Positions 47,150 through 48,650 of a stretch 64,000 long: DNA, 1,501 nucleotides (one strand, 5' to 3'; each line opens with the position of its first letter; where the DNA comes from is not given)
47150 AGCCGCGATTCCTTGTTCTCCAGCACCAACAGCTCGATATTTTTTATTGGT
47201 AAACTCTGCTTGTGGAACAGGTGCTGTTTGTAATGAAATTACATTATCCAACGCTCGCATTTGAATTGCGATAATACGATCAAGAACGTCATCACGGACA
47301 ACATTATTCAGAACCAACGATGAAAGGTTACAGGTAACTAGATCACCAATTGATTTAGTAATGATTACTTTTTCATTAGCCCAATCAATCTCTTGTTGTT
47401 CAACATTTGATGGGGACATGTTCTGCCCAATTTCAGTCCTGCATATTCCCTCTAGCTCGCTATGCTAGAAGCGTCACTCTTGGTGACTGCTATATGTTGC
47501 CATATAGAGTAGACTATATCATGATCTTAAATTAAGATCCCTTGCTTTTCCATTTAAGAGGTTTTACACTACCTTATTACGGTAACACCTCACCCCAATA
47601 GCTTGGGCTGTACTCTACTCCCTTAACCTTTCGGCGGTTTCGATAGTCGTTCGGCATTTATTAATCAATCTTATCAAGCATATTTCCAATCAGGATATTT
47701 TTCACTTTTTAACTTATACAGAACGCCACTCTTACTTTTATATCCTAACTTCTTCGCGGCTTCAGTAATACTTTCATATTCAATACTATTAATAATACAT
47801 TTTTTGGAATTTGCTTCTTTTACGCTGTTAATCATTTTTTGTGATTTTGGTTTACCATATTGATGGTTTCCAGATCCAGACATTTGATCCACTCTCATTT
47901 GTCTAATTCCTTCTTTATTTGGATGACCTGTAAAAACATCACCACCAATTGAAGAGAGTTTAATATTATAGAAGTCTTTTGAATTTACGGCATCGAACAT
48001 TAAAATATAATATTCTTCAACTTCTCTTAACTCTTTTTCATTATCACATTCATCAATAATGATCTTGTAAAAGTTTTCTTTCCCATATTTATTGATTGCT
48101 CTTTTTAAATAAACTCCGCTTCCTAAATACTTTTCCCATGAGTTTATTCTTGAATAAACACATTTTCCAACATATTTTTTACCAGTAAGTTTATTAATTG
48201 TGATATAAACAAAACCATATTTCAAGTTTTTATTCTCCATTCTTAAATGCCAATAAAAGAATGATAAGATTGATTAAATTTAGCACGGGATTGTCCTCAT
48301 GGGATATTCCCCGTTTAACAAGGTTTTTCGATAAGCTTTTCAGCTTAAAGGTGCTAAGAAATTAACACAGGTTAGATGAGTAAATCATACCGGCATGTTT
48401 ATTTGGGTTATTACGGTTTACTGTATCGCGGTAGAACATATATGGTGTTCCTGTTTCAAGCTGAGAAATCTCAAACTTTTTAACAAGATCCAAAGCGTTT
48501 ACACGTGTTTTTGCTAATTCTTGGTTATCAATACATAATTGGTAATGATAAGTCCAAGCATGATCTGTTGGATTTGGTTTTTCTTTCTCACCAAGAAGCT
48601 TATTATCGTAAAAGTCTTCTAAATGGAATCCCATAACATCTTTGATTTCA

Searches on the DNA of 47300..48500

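Call 60: search_rna_families(source=window, start=47300, end=48500, threshold=evalue, max_evalue=0.1)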
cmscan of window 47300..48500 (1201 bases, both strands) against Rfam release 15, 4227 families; matches with E-value up to 0.1: 1.
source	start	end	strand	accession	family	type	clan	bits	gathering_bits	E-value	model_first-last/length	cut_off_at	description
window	47490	47614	-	RF00028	Intron_gpI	Intron;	-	35.6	50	4e-07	1-253/253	no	Group I catalytic intron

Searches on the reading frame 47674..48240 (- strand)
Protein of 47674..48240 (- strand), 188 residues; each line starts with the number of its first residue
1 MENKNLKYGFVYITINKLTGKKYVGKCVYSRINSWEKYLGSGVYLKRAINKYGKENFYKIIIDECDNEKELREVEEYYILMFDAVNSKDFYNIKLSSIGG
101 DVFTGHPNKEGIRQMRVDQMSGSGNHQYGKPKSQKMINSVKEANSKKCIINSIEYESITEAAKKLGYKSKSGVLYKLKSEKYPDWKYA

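Call 61: search_protein_families(library=pfam, proteins=[window:47674-48240:-], max_evalue=0.01)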
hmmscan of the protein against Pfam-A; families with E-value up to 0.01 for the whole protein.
window:47674-48240:- (188 aa): 4 families
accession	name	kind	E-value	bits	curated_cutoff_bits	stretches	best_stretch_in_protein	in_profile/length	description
PF20987.3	I-TevI_DNA-bd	-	7.8e-08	32.5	27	1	137-187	3-51/51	Intron-encoded endonuclease 1, DNA-binding domain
PF19835.5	SegE_GIY-YIG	-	8.2e-07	29.7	25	1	7-92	16-120/123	Putative endonuclease segE, GIY-YIG domain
PF01541.30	GIY-YIG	-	0.00062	20.5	22.6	1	9-80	2-70/78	GIY-YIG catalytic domain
PF07453.19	NUMOD1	-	0.0016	19.1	22.8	0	154-171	15-32/37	NUMOD1 domain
